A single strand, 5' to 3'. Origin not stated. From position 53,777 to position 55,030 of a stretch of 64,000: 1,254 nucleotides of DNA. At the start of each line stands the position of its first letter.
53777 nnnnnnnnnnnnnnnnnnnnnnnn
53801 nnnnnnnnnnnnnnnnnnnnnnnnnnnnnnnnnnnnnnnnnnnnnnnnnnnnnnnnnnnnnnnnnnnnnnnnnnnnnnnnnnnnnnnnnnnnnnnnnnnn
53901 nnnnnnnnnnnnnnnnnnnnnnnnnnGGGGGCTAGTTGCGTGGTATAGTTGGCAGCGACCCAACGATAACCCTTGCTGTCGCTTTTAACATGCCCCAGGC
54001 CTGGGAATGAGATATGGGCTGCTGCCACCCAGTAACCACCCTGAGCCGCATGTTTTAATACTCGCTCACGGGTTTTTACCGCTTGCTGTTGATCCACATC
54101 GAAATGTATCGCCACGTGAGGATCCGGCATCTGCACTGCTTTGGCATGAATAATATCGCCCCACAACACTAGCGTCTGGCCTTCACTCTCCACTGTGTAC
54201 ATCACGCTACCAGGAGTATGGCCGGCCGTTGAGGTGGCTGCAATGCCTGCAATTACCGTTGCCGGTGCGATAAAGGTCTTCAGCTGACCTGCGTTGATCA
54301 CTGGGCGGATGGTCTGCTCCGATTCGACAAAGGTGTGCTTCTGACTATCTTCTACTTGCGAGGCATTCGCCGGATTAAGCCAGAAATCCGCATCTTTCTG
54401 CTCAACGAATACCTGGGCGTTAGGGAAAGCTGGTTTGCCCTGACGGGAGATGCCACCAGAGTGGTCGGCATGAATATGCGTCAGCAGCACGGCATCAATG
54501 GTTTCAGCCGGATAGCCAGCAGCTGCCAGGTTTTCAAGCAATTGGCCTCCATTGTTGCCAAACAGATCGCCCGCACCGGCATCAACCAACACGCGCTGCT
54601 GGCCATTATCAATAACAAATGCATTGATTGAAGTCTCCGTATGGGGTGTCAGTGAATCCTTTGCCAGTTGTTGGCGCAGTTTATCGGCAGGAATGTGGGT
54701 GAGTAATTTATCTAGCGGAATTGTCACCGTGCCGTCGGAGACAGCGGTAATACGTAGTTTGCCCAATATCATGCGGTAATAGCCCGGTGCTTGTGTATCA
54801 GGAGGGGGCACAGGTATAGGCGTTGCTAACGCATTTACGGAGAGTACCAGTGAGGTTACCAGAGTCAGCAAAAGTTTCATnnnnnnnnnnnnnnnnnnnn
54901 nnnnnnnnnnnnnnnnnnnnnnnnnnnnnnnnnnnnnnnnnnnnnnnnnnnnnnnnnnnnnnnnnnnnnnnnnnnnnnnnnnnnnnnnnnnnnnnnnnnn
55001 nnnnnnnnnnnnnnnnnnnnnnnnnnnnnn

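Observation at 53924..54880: Exported MBL-fold enzyme with methyl-parathion-hydrolase-like signature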

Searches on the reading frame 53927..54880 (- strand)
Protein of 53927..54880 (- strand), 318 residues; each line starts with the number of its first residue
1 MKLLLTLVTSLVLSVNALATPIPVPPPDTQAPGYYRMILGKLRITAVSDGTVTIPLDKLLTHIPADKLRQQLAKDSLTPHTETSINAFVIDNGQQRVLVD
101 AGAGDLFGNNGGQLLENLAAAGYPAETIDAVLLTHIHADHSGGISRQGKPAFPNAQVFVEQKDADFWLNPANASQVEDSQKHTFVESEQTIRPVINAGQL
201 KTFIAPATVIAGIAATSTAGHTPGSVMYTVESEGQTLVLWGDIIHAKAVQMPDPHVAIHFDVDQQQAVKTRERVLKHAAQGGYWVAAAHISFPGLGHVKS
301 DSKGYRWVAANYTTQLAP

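Call 4: search_protein_families(proteins=[window:53927-54880:-], library=ncbifam, max_evalue=0.01)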
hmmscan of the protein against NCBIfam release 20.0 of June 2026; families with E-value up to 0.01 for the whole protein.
window:53927-54880:- (318 aa): 39 families (the best 25 are shown)
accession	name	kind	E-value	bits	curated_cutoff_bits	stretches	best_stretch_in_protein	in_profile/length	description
NF047979.1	lactonase_AidB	equivalog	8.7e-60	202.3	360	1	39-309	6-270/271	AidB family quorum-quenching N-acyl homoserine lactonase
NF047919.1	lactonase_YtnP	equivalog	9.9e-19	67.6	425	1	86-289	48-253/274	YtnP family quorum-quenching lactonase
NF033105.1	bla_subclass_B3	equivalog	1.5e-11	44.1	240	1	84-234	22-159/257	subclass B3 metallo-beta-lactamase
NF012229.1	bla_class_B_core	domain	1.1e-09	38.6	100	1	84-230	14-138/139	metallo-beta-lactamase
NF045699.1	AHLLactAiiA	equivalog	1.4e-08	34.2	375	1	113-248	81-197/251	quorum-quenching N-acyl homoserine lactonase AiiA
NF045584.1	cas14_MBL_CASP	equivalog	1.6e-07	30.1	800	1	86-261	15-187/612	type VII CRISPR-associated protein Cas14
NF000469.2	CAR_gen_B3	exception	2.3e-07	30.1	500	1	85-231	74-205/311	CAR family subclass B3 metallo-beta-lactamase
NF033106.1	blaL1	exception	2.6e-06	26.6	560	1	84-231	58-191/290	L1 family subclass B3 metallo-beta-lactamase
NF000439.2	blaAIM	exception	2.9e-06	27.1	675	1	84-232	57-193/303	AIM family subclass B3 metallo-beta-lactamase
NF041809.1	Avs1a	equivalog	4.7e-06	25.6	420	1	87-145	9-64/387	AVAST type 1 anti-phage system MBL fold metallo-hydrolase Avs1a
NF045700.1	AHLLactAttM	equivalog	5.3e-06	26.1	390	1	114-172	80-133/257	AttM family quorum-quenching N-acyl homoserine lactonase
NF000287.1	SMB1_fam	exception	5.8e-06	25.8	400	1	83-232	42-179/280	SMB-1 family subclass B3 metallo-beta-lactamase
NF000806.0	PRK00055.2-4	equivalog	8.9e-06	25.1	363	1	96-142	22-68/280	ribonuclease Z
NF040874.1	blaPJM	exception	1e-05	25.3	630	1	84-232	57-193/301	PJM family subclass B3 metallo-beta-lactamase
NF053820.1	MBLfold_Strvi7410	exception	1.7e-05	24.4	525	1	88-147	27-83/343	Strvi_7410 family MBL fold metallo-hydrolase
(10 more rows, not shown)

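Call 5: search_solved_structures(query=window:53927-54880:-, max_evalue=0.001, show_alignments=3)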
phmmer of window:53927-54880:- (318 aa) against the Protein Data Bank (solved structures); distinct sequences matched with E-value up to 0.001: 35.
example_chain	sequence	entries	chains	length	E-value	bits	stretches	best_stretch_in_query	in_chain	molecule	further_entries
5hif_A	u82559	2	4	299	1.1e-89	304.2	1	23-313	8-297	reconstructed lactonase ancestor, Anc1-MPH | dihydrocoumarin hydrolase, AncDHCH1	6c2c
1p9e_A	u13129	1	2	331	5.6e-80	272.3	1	14-313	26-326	Methyl Parathion Hydrolase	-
8zu4_A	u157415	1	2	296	5.6e-80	272.3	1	25-314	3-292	Methyl parathion hydrolase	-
8zu5_A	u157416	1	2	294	7e-80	272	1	25-313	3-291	Methyl parathion hydrolase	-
4le6_A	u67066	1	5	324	2.3e-72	247.3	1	6-312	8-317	Organophosphorus hydrolase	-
4o98_A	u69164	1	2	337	6.9e-72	245.7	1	6-312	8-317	organophosphorus hydrolase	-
4xuk_A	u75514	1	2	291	2.9e-61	210.9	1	30-312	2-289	Putative hydrolase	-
7y7u_A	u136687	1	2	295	1.7e-47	165.6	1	33-313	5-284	MBL fold metallo-hydrolase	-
4zo2_A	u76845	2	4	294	1.3e-32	116.7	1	32-312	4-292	Acylhomoserine lactonase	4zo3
3esh_A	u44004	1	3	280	3.6e-11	46.4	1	90-289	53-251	Protein similar to metal-dependent hydrolase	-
3ie0_A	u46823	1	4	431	9.5e-09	38.4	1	86-256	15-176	Ribonuclease TTHA0252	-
2dkf_A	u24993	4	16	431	9.6e-09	38.4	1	86-256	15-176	metallo-beta-lactamase superfamily protein | Ribonuclease TTHA0252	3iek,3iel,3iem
3idz_A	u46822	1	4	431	9.6e-09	38.4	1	86-256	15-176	Ribonuclease TTHA0252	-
3ie1_A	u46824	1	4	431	9.6e-09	38.4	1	86-256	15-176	Ribonuclease TTHA0252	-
3ie2_A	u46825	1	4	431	9.6e-09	38.4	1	86-256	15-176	Ribonuclease TTHA0252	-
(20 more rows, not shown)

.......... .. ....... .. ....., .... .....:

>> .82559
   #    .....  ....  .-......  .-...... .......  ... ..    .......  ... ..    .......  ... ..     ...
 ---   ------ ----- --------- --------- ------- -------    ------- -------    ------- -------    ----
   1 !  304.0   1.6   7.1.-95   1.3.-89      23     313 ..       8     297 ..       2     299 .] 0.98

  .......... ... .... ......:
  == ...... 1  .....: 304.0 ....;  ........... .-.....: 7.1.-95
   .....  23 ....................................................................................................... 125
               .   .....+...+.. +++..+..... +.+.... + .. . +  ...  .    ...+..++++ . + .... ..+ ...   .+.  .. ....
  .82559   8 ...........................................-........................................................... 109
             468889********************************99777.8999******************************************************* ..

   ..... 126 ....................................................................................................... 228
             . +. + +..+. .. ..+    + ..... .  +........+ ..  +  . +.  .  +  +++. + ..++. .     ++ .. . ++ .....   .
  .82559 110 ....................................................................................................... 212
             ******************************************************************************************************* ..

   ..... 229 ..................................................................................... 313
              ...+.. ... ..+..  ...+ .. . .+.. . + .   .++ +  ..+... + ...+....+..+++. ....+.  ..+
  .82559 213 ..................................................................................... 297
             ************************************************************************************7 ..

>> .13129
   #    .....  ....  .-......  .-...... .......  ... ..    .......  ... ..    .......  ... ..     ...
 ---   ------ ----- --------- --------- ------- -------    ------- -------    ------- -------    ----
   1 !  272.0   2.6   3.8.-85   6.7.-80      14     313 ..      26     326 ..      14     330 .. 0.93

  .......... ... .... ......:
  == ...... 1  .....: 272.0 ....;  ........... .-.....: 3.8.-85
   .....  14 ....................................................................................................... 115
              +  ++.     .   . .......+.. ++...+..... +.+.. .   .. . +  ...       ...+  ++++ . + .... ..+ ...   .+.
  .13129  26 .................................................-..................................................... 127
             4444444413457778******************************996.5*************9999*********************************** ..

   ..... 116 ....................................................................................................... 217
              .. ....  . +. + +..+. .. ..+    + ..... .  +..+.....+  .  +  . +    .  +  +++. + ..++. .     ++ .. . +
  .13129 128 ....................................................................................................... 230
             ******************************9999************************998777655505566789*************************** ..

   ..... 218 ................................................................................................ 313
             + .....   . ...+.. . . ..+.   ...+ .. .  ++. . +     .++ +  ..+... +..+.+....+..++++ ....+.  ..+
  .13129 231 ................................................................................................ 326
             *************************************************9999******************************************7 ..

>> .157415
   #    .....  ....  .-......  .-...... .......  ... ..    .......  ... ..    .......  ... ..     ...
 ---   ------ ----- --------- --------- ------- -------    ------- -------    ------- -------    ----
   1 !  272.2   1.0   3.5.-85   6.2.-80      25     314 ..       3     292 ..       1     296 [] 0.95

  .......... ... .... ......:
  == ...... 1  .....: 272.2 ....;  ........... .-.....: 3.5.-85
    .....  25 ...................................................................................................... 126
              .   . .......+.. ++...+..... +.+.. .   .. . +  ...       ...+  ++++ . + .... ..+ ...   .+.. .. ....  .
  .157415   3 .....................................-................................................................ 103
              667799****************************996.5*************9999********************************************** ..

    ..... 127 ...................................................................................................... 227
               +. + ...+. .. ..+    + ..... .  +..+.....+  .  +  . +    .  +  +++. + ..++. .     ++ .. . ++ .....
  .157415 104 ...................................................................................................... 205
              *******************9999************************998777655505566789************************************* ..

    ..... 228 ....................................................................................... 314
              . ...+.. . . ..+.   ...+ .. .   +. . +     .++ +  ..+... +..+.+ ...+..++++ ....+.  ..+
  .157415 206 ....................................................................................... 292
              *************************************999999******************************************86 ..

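Call 6: profile_search(protein=window:53927-54880:-)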
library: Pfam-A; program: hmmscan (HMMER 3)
A. the first sequence (318 residues): domains with independent E <= 10: 7; with E <= 0.001: 4
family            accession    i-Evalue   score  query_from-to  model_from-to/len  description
Lactamase_B       PF00753.33    8.8e-18    65.4      82-273         3-185/196  Metallo-beta-lactamase superfamily
Lactamase_B_2     PF12706.13    1.2e-06    28.7      96-188         2-82/200  Beta-lactamase superfamily domain
Lactamase_B_3     PF13483.12    0.00032    21.1      85-246         7-114/160  Beta-lactamase superfamily domain
Anti-Pycsar_Apyc1 PF23023.1     0.00038    20.4     107-145        33-71/250  Anti-Pycsar protein Apyc1
ODP               PF19583.5      0.0098    16.2      85-168         3-80/194  ODP family beta lactamase
DUF630            PF04783.17       0.56    10.8     269-292        18-41/59  Protein of unknown function (DUF630)
Lactamase_B_6     PF16661.11        1.7     8.4      95-144         7-52/193  Metallo-beta-lactamase superfamily domain

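Call 11: list_cluster_members(proteins=[window:53927-54880:-, window:54929-55903:+])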
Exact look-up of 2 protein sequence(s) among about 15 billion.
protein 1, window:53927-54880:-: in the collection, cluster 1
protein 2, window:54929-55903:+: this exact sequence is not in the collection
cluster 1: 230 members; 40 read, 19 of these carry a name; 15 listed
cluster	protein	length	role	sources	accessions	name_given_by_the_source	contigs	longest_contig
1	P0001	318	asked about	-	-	MBL fold metallo-hydrolase [Escherichia coli] | MBL fold metallo-hydrolase n=1 Tax=Escherichia coli TaxID=562 RepID=A0A6D1EFG3_ECOLX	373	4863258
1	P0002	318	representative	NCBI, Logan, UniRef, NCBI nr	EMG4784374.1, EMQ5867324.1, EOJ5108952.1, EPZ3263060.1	TPA: MBL fold metallo-hydrolase [Escherichia coli] | MBL fold metallo-hydrolase n=1 Tax=Escherichia coli TaxID=562 RepID=UPI00287A2FD1 | MBL fold metallo-hydrolase [Escherichia coli]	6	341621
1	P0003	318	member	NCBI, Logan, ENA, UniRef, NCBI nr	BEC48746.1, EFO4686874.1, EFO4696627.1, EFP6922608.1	TPA: MBL fold metallo-hydrolase [Escherichia coli] | MBL fold metallo-hydrolase n=1 Tax=Escherichia coli TaxID=562 RepID=UPI0011CB9B87 | MBL fold metallo-hydrolase [Escherichia coli]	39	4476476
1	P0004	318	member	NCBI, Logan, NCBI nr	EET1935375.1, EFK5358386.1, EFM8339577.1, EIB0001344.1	MBL fold metallo-hydrolase [Escherichia coli]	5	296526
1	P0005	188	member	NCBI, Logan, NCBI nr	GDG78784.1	hypothetical protein BvCmsKKP036_00290 [Escherichia coli]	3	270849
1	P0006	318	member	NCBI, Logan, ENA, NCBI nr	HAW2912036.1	TPA: MBL fold metallo-hydrolase [Escherichia coli] | MBL fold metallo-hydrolase [Escherichia coli]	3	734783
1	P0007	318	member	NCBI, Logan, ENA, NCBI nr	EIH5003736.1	MBL fold metallo-hydrolase [Shigella boydii]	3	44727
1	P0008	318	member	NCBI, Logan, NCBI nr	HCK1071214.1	TPA: MBL fold metallo-hydrolase [Escherichia coli] | MBL fold metallo-hydrolase [Escherichia coli]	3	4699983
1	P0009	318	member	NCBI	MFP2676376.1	MBL fold metallo-hydrolase [Escherichia coli]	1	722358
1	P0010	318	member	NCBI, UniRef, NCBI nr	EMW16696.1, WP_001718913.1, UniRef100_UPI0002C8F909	methyl parathion hydrolase [Escherichia coli 2845650] | MBL fold metallo-hydrolase n=1 Tax=Escherichia coli TaxID=562 RepID=UPI0002C8F909 | MBL fold metallo-hydrolase [Escherichia coli]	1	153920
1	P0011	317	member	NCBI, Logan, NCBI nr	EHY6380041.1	MBL fold metallo-hydrolase [Escherichia coli]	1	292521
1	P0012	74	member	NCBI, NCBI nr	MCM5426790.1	MBL fold metallo-hydrolase, partial [Escherichia coli] | MBL fold metallo-hydrolase [Escherichia coli]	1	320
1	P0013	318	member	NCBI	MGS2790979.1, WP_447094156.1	MBL fold metallo-hydrolase [Escherichia coli]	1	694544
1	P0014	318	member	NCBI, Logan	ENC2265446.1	MBL fold metallo-hydrolase [Escherichia coli]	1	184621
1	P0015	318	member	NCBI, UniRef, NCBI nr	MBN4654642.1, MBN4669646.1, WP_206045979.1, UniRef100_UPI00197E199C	MBL fold metallo-hydrolase [Escherichia coli] | MBL fold metallo-hydrolase n=1 Tax=Escherichia coli TaxID=562 RepID=UPI00197E199C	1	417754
